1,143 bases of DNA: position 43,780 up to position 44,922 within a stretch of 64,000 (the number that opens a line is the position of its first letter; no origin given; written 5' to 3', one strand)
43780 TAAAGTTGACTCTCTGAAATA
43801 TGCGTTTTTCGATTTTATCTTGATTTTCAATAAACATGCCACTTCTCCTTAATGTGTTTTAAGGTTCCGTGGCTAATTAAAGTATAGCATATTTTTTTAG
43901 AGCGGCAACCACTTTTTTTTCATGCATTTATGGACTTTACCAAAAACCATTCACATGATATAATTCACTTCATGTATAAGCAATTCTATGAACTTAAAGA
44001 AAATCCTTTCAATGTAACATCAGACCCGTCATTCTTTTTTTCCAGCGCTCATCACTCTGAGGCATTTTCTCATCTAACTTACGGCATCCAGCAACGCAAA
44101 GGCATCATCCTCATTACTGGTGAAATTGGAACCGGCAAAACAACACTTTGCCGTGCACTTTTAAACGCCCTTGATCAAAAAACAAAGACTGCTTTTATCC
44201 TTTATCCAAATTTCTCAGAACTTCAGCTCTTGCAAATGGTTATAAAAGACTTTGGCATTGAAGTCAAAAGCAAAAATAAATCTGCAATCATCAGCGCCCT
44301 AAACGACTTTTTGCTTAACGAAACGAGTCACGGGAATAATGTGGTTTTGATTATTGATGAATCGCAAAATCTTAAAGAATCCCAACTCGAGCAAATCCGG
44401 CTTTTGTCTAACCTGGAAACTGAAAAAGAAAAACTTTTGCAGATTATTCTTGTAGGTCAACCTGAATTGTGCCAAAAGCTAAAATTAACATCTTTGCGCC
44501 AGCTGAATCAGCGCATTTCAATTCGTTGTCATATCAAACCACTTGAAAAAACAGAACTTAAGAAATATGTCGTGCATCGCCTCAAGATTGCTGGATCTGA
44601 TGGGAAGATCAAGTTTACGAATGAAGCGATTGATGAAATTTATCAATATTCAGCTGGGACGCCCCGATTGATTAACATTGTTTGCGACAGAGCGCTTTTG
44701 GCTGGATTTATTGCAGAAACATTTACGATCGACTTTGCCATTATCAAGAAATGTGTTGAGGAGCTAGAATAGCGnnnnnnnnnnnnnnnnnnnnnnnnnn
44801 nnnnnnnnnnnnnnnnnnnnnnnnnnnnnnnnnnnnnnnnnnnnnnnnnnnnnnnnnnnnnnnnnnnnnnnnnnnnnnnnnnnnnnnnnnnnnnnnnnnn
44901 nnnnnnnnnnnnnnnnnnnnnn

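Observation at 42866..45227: PilZ / zinc-ribbon / PilZ trio divergent from a minimal GspA-GspB-like pair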

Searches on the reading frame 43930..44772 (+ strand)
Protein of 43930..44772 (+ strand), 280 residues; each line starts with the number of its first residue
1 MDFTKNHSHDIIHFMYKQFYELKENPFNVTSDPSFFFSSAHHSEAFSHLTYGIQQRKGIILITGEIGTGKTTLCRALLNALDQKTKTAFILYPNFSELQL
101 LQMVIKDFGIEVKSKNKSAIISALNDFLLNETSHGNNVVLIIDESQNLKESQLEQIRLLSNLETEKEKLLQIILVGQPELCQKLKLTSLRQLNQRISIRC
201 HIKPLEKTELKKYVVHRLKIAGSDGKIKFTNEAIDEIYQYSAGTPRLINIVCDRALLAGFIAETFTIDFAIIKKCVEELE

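Call 3: search_protein_families(library=pfam, proteins=[window:43930-44772:+], max_evalue=1)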
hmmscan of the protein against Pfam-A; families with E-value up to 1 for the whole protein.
window:43930-44772:+ (280 aa): 58 families (the best 25 are shown)
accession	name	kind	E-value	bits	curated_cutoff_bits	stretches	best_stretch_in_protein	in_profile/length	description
PF13401.12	AAA_22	-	1e-28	100.7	27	1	55-183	3-129/130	AAA domain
PF13191.12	AAA_16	-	3.3e-12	47.6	32.6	1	55-169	22-164/167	AAA ATPase domain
PF09848.15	SLFN-g3_helicase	-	2.2e-09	37.5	24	1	58-203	2-143/354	Schlafen group 3, DNA/RNA helicase domain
PF20703.3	nSTAND1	-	7.1e-07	29.6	27.1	1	44-239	21-221/379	Novel STAND NTPase 1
PF01637.24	ATPase_2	-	1.3e-06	28.8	33.2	1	56-248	19-222/225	ATPase domain predominantly from Archaea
PF24883.2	NPHP3_N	-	2.4e-06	28.3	24.8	1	55-96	20-61/164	Nephrocystin 3, N-terminal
PF13173.12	AAA_14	-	2.4e-06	28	27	1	58-157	3-83/129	AAA domain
PF13604.12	AAA_30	-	4.9e-06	26.9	27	1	54-178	15-125/191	AAA domain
PF00004.35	AAA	-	5.7e-06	27.2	21.2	1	60-177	1-107/131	ATPase family associated with various cellular activities (AAA)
PF13245.12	AAA_19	-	1.1e-05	26.1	25.1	1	57-177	11-125/134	AAA domain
PF00437.27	T2SSE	-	1.1e-05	24.7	24.9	1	48-86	133-171/370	Type II/IV secretion system protein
PF02367.23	TsaE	-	5e-05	23.7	26.6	1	53-85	17-49/128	Threonylcarbamoyl adenosine biosynthesis protein TsaE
PF13555.12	AAA_29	-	8.8e-05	22.6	27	1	55-89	20-54/61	P-loop containing region of AAA domain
PF20720.3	nSTAND3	-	0.00011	22.4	27.2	1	54-89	14-49/155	Novel STAND NTPase 3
PF25199.1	nSTAND_NTPase5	-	0.00017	21.9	34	1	54-175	38-131/145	Novel STAND NTPase 5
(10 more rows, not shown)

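Call 4: search_protein_families(library=ncbifam, proteins=[window:43930-44772:+], max_evalue=1)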
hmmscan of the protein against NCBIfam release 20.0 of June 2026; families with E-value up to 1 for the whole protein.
window:43930-44772:+ (280 aa): 71 families (the best 25 are shown)
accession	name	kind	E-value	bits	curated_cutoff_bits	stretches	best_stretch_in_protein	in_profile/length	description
TIGR03015.1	pepcterm_ATPase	hypoth_equivalog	8.7e-94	313.9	324.5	1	15-279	1-266/269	XrtA/PEP-CTERM system-associated ATPase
NF041000.1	ATPase_ComGA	equivalog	1.6e-05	24.1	300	1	42-88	113-159/267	competence type IV pilus ATPase ComGA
NF038181.1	reg_ATPase_IniR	equivalog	4.6e-05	22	750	2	134-255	59-167/827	isoniazid response ATPase/transcriptional regulator IniR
TIGR02533.1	type_II_gspE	equivalog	0.00014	20.7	630.25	1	44-86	230-272/486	type II secretion system ATPase GspE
TIGR02397.1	dnaX_nterm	equivalog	0.00019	20.8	250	1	58-257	37-224/355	DNA polymerase III subunit gamma/tau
NF000868.0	PRK00080.1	equivalog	0.00022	20.3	282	1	191-276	166-247/330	Holliday junction branch migration DNA helicase RuvB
TIGR02782.1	TrbB_P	equivalog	0.00024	20.5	304.55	1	46-98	126-178/303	P-type conjugative transfer ATPase TrbB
TIGR00150.1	T6A_YjeE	equivalog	0.00026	20.9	60.1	1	54-85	19-50/135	tRNA (adenosine(37)-N6)-threonylcarbamoyltransferase complex ATPase subunit type 1 TsaE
NF006799.0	PRK09302.1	equivalog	0.00027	19.6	408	1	55-121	271-336/515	circadian clock protein KaiC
TIGR00665.1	DnaB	equivalog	0.00061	18.7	385.25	1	44-175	183-312/435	replicative DNA helicase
TIGR01420.1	pilT_fam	subfamily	0.00065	19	319.1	1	53-88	118-153/343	PilT/PilU family type 4a pilus ATPase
NF005992.0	PRK08116.1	subfamily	0.00065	18.9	189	1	60-126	117-178/269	hypothetical protein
NF004041.0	PRK05541.1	subfamily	0.00096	19.2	127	1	54-91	4-41/176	adenylyl-sulfate kinase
TIGR00635.1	ruvB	equivalog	0.001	18.2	299.05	1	191-279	145-229/305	Holliday junction branch migration DNA helicase RuvB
TIGR03877.1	thermo_KaiC_1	hypoth_equivalog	0.0013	18.3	307.25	1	50-157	16-124/238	KaiC domain-containing protein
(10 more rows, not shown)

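Call 8: find_homologous_proteins(query=window:43930-44769:+)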
Query window:43930-44769:+ (280 aa): 7999 proteins with E <= 0.001 among 8000 candidates; the best 120 are listed.
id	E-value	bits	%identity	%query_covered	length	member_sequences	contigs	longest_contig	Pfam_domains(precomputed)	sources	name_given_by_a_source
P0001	1.9e-157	540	93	95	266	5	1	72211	PF13173.13,PF00437.27,PF13604.13,PF24883.3,PF13245.13,PF00004.36,PF13401.13,PF20703.4,PF09848.16,PF01637.25,PF13191.13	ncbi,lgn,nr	ncbi:MAG: AAA family ATPase [Candidatus Omnitrophica bacterium]|nr:AAA family ATPase [Candidatus Omn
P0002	1.8e-152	524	89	95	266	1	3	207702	PF13173.13,PF24883.3,PF13245.13,PF13401.13,PF20703.4,PF09848.16,PF01637.25,PF13191.13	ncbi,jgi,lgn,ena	-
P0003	6.5e-141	486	82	95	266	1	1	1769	PF13173.13,PF00437.27,PF13604.13,PF13245.13,PF00004.36,PF13401.13,PF20703.4,PF01637.25,PF13191.13,PF24883.3,PF02367.24,PF09848.16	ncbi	-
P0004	5.8e-140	483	79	99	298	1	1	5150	PF24883.3,PF13245.13,PF13401.13,PF09848.16,PF01637.25,PF13191.13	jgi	jgi:general secretion pathway protein A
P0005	5.7e-139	480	83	95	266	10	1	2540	PF13173.13,PF00437.27,PF13604.13,PF24883.3,PF12775.14,PF13245.13,PF00004.36,PF13401.13,PF09848.16,PF01637.25,PF13191.13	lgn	-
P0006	3.7e-136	471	79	95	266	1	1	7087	PF13173.13,PF13604.13,PF24883.3,PF12775.14,PF13245.13,PF00004.36,PF13401.13,PF20703.4,PF09848.16,PF01637.25,PF13191.13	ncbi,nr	ncbi:MAG: AAA family ATPase [Candidatus Omnitrophica bacterium]|nr:AAA family ATPase [Candidatus Omn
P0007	5.0e-135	467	80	95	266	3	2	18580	PF13173.13,PF00437.27,PF13604.13,PF13245.13,PF00004.36,PF13401.13,PF20703.4,PF01637.25,PF13191.13,PF24883.3,PF09848.16,PF01078.28,PF25199.2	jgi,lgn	-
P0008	1.6e-134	465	80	95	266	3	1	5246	PF13173.13,PF00437.27,PF13604.13,PF13245.13,PF00004.36,PF13401.13,PF20703.4,PF01637.25,PF13191.13,PF24883.3,PF09848.16,PF01078.28,PF20720.4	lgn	-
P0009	9.3e-134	463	78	94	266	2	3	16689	PF13173.13,PF13604.13,PF24883.3,PF13245.13,PF05729.19,PF13401.13,PF20703.4,PF09848.16,PF01637.25,PF25199.2,PF13191.13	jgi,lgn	-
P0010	8.0e-133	460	75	95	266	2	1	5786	PF13173.13,PF13604.13,PF24883.3,PF13245.13,PF05729.19,PF00004.36,PF13401.13,PF20703.4,PF09848.16,PF01637.25,PF13191.13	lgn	-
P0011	1.1e-132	459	76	97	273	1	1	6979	PF13173.13,PF00437.27,PF24883.3,PF13245.13,PF00004.36,PF13401.13,PF09848.16,PF01637.25,PF13191.13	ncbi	-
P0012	1.8e-132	458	77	95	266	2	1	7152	PF13173.13,PF24883.3,PF13245.13,PF13401.13,PF09848.16,PF01637.25,PF13191.13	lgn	-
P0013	5.1e-132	457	77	95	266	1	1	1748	PF13173.13,PF03796.22,PF13604.13,PF13245.13,PF00004.36,PF13401.13,PF20703.4,PF01637.25,PF13191.13,PF24883.3,PF05729.19,PF09848.16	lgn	-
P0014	1.4e-131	456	75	95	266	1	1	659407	PF13173.13,PF13604.13,PF24883.3,PF13245.13,PF00004.36,PF13401.13,PF20703.4,PF09848.16,PF01637.25,PF13191.13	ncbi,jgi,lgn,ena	ncbi:MAG: AAA family ATPase [Candidatus Omnitrophota bacterium]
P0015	2.4e-131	455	75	95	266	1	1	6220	PF13173.13,PF13604.13,PF24883.3,PF13245.13,PF00004.36,PF13401.13,PF20703.4,PF09848.16,PF01637.25,PF13191.13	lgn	-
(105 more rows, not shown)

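Call 10: find_related_loci(query=window:43972-44769:+, collection=genome_contigs, flank=10000)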
Query window:43972-44769:+ (266 aa) in genome_contigs; peptide patterns used: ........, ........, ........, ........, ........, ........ (x = any residue, [..] = any of these).
599 stretches matched a pattern (row limit reached: there are more); 502 encode a relative of the query (tblastn E <= 1e-3); the best 80 are kept; 80 distinct loci.
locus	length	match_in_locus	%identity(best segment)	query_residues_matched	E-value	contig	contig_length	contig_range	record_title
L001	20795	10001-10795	83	1-265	6e-147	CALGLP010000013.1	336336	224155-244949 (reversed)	MAG TPA_asm: uncultured bacterium isolate SRR3330210_bin.157_CONCOCT_v1.1_MAG genome assembly, contig: ERZ724080.29, who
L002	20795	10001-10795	80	1-265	2e-143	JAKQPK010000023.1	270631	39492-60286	MAG: Candidatus Omnitrophota bacterium isolate USMO_maxbin.079 k141_748337, whole genome shotgun sequence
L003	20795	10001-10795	80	1-265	4e-143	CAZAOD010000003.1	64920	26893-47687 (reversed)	MAG TPA_asm: uncultured Planctomycetales bacterium isolate binchicken_co173_225 genome assembly, contig: NODE_1505_lengt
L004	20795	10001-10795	76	1-265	3e-141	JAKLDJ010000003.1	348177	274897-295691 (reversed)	MAG: Candidatus Omnitrophota bacterium isolate RA.bin107 RA.bin107_3, whole genome shotgun sequence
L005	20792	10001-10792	77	1-264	3e-140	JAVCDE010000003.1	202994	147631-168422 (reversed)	MAG: Candidatus Aceula meridiana isolate MAG_3300035698_985 Ga0374944_593014, whole genome shotgun sequence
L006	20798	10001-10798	75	1-266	1e-138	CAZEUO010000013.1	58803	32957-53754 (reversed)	MAG TPA_asm: uncultured Planctomycetales bacterium isolate SRP178908_co1_326 genome assembly, contig: NODE_246_length_58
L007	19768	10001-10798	73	1-266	1e-132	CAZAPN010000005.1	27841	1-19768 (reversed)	MAG TPA_asm: uncultured Planctomycetales bacterium isolate binchicken_co154_239 genome assembly, contig: NODE_2480_lengt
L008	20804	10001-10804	69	1-265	1e-125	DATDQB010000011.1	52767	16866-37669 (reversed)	MAG TPA_asm: Candidatus Omnitrophota bacterium isolate SMAG_U7936 k141_927601, whole genome shotgun sequence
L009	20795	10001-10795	68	1-265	1e-125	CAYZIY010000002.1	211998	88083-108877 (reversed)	MAG TPA_asm: uncultured Planctomycetales bacterium isolate SRP141376_co2_271 genome assembly, contig: NODE_84_length_211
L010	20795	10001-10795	68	1-265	8e-125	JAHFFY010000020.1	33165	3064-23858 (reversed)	MAG: Candidatus Omnitrophota bacterium isolate nzgw302 NODE_1536_length_33166_cov_3.934271, whole genome shotgun sequenc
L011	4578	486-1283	70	1-265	4e-126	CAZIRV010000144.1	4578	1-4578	MAG TPA_asm: uncultured Planctomycetales bacterium isolate SRP128015_co1_466 genome assembly, contig: NODE_34687_length_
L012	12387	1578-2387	68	1-265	8e-123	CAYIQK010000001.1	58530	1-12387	MAG TPA_asm: uncultured Planctomycetales bacterium isolate ERP119705_co25_244 genome assembly, contig: NODE_161_length_5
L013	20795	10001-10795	68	1-265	2e-122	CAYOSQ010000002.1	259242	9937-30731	MAG TPA_asm: uncultured Planctomycetia bacterium isolate SRP077602_co2_125 genome assembly, contig: NODE_23_length_25924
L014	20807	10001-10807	69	1-265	3e-122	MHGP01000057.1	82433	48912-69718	MAG: Omnitrophica WOR_2 bacterium RIFCSPHIGHO2_02_FULL_48_11 rifcsphigho2_02_scaffold_3603, whole genome shotgun sequenc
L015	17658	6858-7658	66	1-265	2e-120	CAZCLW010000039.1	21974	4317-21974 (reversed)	MAG TPA_asm: uncultured Planctomycetales bacterium isolate SRP239054_co1_195 genome assembly, contig: NODE_1604_length_2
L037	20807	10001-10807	63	1-265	5e-112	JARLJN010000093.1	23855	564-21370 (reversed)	MAG: Gammaproteobacteria bacterium isolate MAG_CA161 MetaCoAG_Bin_161_Anoxic_k141_1202565, whole genome shotgun sequence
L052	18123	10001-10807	64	1-265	5e-110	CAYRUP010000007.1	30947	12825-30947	MAG TPA_asm: uncultured Coxiellaceae bacterium isolate SRP200132_co1_478 genome assembly, contig: NODE_2483_length_30947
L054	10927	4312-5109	63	1-266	9e-110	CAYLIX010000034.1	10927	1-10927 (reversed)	MAG TPA_asm: uncultured Planctomycetia bacterium isolate SRP077602_co2_141 genome assembly, contig: NODE_9092_length_109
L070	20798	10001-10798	62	1-266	8e-108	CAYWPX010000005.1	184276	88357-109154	MAG TPA_asm: uncultured Planctomycetia bacterium isolate SRP278252_co2_234 genome assembly, contig: NODE_79_length_18427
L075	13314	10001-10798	62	1-266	3e-107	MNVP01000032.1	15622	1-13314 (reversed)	MAG: Candidatus Omnitrophica bacterium CG1_02_40_15 cg1_0.2_scaffold_3393_c, whole genome shotgun sequence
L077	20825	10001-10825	59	1-265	6e-107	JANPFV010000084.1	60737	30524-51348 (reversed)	MAG: Candidatus Omnitrophota bacterium isolate VAR_69_metabat_93 VAR_69_k141_1722137, whole genome shotgun sequence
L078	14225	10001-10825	61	1-265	6e-107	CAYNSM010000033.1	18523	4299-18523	MAG TPA_asm: uncultured Planctomycetales bacterium isolate SRP278252_co1_54 genome assembly, contig: NODE_5076_length_18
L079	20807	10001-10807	61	1-265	6e-107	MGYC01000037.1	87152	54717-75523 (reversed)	MAG: Gammaproteobacteria bacterium RIFCSPHIGHO2_12_FULL_41_20 rifcsphigho2_12_scaffold_791, whole genome shotgun sequenc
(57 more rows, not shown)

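Call 43: search_protein_families(library=pfam, proteins=[L037:5788-7875:-, L037:8520-9629:-, L052:3903-7568:+, L052:7565-9706:+, L052:12408-14066:-, L079:5617-7626:-, L079:7639-9696:-, L079:11170-12933:-], max_evalue=0.00001)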
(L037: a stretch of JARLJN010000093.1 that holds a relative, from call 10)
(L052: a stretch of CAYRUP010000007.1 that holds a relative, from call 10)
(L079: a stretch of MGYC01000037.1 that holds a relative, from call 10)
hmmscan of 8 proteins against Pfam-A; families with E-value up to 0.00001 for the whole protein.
L037:5788-7875:- (695 aa): 3 families
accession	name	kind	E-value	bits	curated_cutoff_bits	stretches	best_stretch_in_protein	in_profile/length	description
PF00270.35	DEAD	-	7.8e-27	94.5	26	1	24-189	2-164/167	DEAD/DEAH box helicase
PF00271.37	Helicase_C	-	9.3e-21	74.6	23.5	1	229-336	2-110/110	Helicase conserved C-terminal domain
PF16124.10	RecQ_Zn_bind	-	3.1e-06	28.2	25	1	438-482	20-65/66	RecQ zinc-binding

L037:8520-9629:- (369 aa): 0 families

L052:3903-7568:+ (1221 aa): 7 families
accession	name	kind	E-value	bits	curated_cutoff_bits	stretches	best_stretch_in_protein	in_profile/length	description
PF00072.30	Response_reg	-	5.7e-48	162.1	30.2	2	970-1083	1-110/111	Response regulator receiver domain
PF02518.31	HATPase_c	-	4.9e-30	104.7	26.4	1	684-799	1-110/111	Histidine kinase-, DNA gyrase B-, and HSP90-like ATPase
PF00512.31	HisKA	-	2.6e-21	75.8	26.9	1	572-637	1-66/66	His Kinase A (phospho-acceptor) domain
PF08447.18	PAS_3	-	3.8e-17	62.8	25.6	1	452-538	2-88/89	PAS fold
PF00989.32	PAS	-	1.6e-11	44.7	22.6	0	430-539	2-110/113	PAS fold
PF08448.16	PAS_4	-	1.5e-07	32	23.1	0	310-416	1-107/110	PAS fold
PF01627.28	Hpt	-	7.7e-07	29.7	24.6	1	1132-1207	2-77/84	Hpt domain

L052:7565-9706:+ (713 aa): 8 families
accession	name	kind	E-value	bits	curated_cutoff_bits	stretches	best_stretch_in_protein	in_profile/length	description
PF00072.30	Response_reg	-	2.4e-39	134.4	30.2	2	588-701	1-110/111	Response regulator receiver domain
PF02518.31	HATPase_c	-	3.5e-29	101.9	26.4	1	307-422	1-110/111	Histidine kinase-, DNA gyrase B-, and HSP90-like ATPase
PF00512.31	HisKA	-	5.6e-21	74.8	26.9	1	195-260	1-66/66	His Kinase A (phospho-acceptor) domain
PF08448.16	PAS_4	-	9.7e-09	35.9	23.1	1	20-139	4-107/110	PAS fold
PF13426.13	PAS_9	-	1.6e-06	28.8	27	1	24-139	4-103/103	PAS domain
PF24896.1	Receiver_CRE1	-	2.6e-06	28.1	27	0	436-560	1-133/136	AHK4/CRE1/WOL first receiver domain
PF23198.2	PDE8A_N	-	4e-06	27.2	29.6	0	592-675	19-99/147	PDE8A-like, N-terminal domain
PF00989.32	PAS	-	9.2e-06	26.1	22.6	0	12-134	2-110/113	PAS fold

L052:12408-14066:- (552 aa): 1 family
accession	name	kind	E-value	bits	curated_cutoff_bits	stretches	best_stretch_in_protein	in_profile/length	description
PF06097.16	DUF945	-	6.7e-38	131.4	26.8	1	4-545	3-454/460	Bacterial protein of unknown function (DUF945)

L079:5617-7626:- (669 aa): 0 families

L079:7639-9696:- (685 aa): 1 family
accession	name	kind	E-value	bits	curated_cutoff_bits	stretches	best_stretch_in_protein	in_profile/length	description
PF00293.34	NUDIX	-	3.9e-12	46.8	21.1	1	490-618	2-123/134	NUDIX domain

L079:11170-12933:- (587 aa): 3 families
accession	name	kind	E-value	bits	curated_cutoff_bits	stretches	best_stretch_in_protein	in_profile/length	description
PF06472.20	ABC_membrane_2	-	1e-49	169.8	24.4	1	43-312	14-269/269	ABC transporter transmembrane region 2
PF05992.17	SbmA_BacA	-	6.6e-33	115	24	1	38-360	2-312/315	SbmA/BacA-like family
PF00005.33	ABC_tran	-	4.8e-20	73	25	1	401-537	1-137/137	ABC transporter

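Call 44: search_solved_structures(query=window:43972-44769:+, max_evalue=0.001)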
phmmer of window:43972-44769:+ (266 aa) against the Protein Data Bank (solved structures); distinct sequences matched with E-value up to 0.001: 0.
